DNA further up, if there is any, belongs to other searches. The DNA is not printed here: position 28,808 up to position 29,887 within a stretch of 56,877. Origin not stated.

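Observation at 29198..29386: Insertion of about 60 aa with two Cys4 clusters in the N-terminal part of RpoB, echoing the beta-prime zinc-binding motif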

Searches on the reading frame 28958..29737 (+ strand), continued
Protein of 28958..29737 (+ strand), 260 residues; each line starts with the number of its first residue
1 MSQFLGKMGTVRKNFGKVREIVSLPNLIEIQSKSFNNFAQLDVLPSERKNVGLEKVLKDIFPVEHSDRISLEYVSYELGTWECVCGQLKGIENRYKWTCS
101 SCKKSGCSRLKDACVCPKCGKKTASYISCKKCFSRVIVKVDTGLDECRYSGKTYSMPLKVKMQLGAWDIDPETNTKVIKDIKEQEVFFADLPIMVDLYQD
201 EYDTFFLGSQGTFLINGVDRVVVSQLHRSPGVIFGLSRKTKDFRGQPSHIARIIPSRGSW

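Call 34: predict_structure(alignment_id=A1)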
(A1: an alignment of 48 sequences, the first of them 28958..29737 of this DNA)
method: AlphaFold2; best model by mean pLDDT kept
length: 260 residues; sequences in the alignment: 48
mean_pLDDT: 81.2   pTM: 0.67
mean pLDDT of the five models: 81.2, 79.8, 79.8, 78.8, 78.6
residues with pLDDT >= 90: 143; 70-90: 58; 50-70: 27; < 50: 32
segments of 3 or more residues with pLDDT < 50: 1-17, 225-231, 255-260
pLDDT, mean of each block of 10 residues (from residue 1): 39 46 65 89 93 93 91 95 95 94 93 87 94 94 89 93 94 90 94 89 87 82 51 60 69 44
secondary structure, 60 per line:
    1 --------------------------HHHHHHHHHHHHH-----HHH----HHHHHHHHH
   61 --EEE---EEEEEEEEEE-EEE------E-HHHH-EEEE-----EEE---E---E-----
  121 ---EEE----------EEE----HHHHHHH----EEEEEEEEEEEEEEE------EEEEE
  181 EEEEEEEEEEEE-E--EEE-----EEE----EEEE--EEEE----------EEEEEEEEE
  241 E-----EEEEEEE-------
elements in order: H27-39 H52-60 E63-65 E69-78 E80-82 H91-94 E96-99 E105-107 E124-126 E137-139 H144-150 E155-169 E176-192 E197-199 E205-207 E212-215 E218-221 E232-241 E247-253

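Call 38: fold_search(model_id=the predicted structure, library=pdb)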
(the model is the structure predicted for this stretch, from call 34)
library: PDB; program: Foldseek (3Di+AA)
matches with E <= 10: 625; with E <= 0.001: 213
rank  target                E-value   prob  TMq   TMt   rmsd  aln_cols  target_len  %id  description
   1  8pen_I                1.4e-09  1.00  0.44  0.09  13.7       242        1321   30  fully recruited RfaH bound to E. coli transcription complex paused at ops site (alternative state of RfaH) (released 2024-04-24)
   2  9fo6_C                4.3e-09  1.00  0.42  0.11  12.4       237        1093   29  GTP bound in de novo transcription initiation T. thermophilus RNA polymerase complex with TC DNA template (released 2025-12-17)
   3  9fog_C                4.3e-09  1.00  0.43  0.11  13.6       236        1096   29  Ap3G bound in de novo transcription initiation T. thermophilus RNA polymerase complex with TC DNA template (released 2025-12-17)
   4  8to8_I                4.3e-09  1.00  0.43  0.09  13.9       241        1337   31  Escherichia coli RNA polymerase unwinding intermediate (I1b) at the lambda PR promoter (released 2024-07-03)
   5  9fok_C                5.1e-09  1.00  0.42  0.11  13.6       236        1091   29  Ap4G bound in de novo transcription initiation T. thermophilus RNA polymerase complex with TC DNA template (released 2025-12-17)
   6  8to6_I                6.4e-09  1.00  0.41  0.09  13.9       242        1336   30  Escherichia coli RNA polymerase unwinding intermediate (I1d) at the lambda PR promoter (released 2024-07-03)
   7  6p19_C                7.2e-09  1.00  0.44  0.09  13.7       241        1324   30  Q21 transcription antitermination complex: loaded complex (released 2019-06-26)
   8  6asx_I                7.2e-09  1.00  0.43  0.09  13.9       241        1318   30  CryoEM structure of E.coli his pause elongation complex (released 2018-03-28)
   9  7xug_I                7.6e-09  1.00  0.43  0.09  13.6       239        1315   30  cryo-EM structure of HK022 putRNA-less E.coli RNA polymerase elongation complex (released 2022-08-10)
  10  9gdp_C                9.1e-09  1.00  0.43  0.09  13.9       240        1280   30  Cryo-EM structure of Vibrio cholerae RNA polymerase holoenzyme bound to an ompU promoter DNA fragment and 5-mer RNA (released 2025-12-17)
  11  9gdo_C                9.6e-09  1.00  0.43  0.09  13.8       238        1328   30  Cryo-EM structure of Vibrio cholerae RNA polymerase holoenzyme bound to an ompU promoter DNA fragment (released 2025-12-17)
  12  3mlq_C                1.1e-08  1.00  0.40  0.56   4.3       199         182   27  Crystal structure of the Thermus thermophilus transcription-repair coupling factor RNA polymerase interacting domain w (released 2010-10-13)
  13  9frj_C                1.1e-08  1.00  0.41  0.11  12.4       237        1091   29  Ap4A bound in de novo transcription initiation T. thermophilus RNA polymerase complex with aTT DNA template (released 2025-12-17)
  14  9pfq_C                1.1e-08  1.00  0.46  0.10  14.5       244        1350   30  The cryo-EM structure of C. crescentus DriD-ssDNA-RNAP-Sigma73-bapE promoter transcription activation complex (released 2026-02-25)
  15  4oin_C                1.2e-08  1.00  0.42  0.11  12.3       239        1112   28  Crystal structure of Thermus thermophilus transcription initiation complex soaked with GE23077 (released 2014-05-07)
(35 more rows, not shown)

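Call 55: find_encoding_contigs(protein=P0111, flank=10000, max_places=2)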
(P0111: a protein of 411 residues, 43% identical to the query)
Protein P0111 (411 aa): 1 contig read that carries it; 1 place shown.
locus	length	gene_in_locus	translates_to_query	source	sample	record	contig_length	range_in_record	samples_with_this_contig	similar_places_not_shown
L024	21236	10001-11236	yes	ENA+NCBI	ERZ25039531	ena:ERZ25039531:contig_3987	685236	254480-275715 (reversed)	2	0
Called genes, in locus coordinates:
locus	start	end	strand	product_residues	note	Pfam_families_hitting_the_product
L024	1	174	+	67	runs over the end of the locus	-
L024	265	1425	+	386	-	PF01128:IspD, PF12804:NTP_transf_3, PF02542:YgbB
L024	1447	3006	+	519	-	PF00749:tRNA-synt_1c, PF19269:Anticodon_2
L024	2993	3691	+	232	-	PF08032:SpoU_sub_bind, PF00588:SpoU_methylase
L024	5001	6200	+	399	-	PF00009:GTP_EFTU, PF03144:GTP_EFTU_D2, PF03143:GTP_EFTU_D3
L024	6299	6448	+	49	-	PF00471:Ribosomal_L33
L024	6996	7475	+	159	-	PF02357:NusG, PF00467:KOW (weak)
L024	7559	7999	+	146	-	PF03946:Ribosomal_L11_N, PF00298:Ribosomal_L11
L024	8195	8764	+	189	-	PF00687:Ribosomal_L1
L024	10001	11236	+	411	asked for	PF04563:RNA_pol_Rpb2_1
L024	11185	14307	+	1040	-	PF04561:RNA_pol_Rpb2_2, PF04565:RNA_pol_Rpb2_3, PF10385:RNA_pol_Rpb2_45, PF00562:RNA_pol_Rpb2_6, PF04560:RNA_pol_Rpb2_7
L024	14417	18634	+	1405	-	PF04997:RNA_pol_Rpb1_1, PF00623:RNA_pol_Rpb1_2, PF04983:RNA_pol_Rpb1_3, PF05000:RNA_pol_Rpb1_4, PF04998:RNA_pol_Rpb1_5, PF01333:Apocytochr_F_C (faint), PF01551:Peptidase_M23 (faint), PF21668:RPOC_hybrid (faint), +1 more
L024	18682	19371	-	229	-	-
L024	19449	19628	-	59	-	-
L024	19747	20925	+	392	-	PF00155:Aminotran_1_2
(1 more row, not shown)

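Call 57: find_encoding_contigs(protein=P0017, flank=10000, max_places=2)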
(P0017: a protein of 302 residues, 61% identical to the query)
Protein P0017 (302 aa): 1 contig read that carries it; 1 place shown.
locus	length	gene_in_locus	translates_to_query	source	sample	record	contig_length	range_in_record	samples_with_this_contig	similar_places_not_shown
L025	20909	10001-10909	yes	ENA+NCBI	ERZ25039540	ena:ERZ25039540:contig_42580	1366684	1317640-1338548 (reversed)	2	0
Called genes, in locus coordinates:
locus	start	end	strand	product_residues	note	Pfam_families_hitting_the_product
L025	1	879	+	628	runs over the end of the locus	-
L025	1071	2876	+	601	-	-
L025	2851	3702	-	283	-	PF00231:ATP-synt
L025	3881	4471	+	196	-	PF05991:NYN_YacP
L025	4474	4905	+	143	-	PF02367:TsaE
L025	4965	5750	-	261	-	-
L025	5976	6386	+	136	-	-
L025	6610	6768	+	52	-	PF00471:Ribosomal_L33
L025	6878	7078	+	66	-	PF00584:SecE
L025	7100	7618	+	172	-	PF02357:NusG, PF00467:KOW (weak)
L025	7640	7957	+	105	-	PF03946:Ribosomal_L11_N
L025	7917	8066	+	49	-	PF00298:Ribosomal_L11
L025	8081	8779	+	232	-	PF00687:Ribosomal_L1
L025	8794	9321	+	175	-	PF00466:Ribosomal_L10, PF27436:RL10_C (weak)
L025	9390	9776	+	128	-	PF16320:Ribosomal_L12_N, PF00542:Ribosomal_L12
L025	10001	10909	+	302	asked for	PF04563:RNA_pol_Rpb2_1 (faint), PF04561:RNA_pol_Rpb2_2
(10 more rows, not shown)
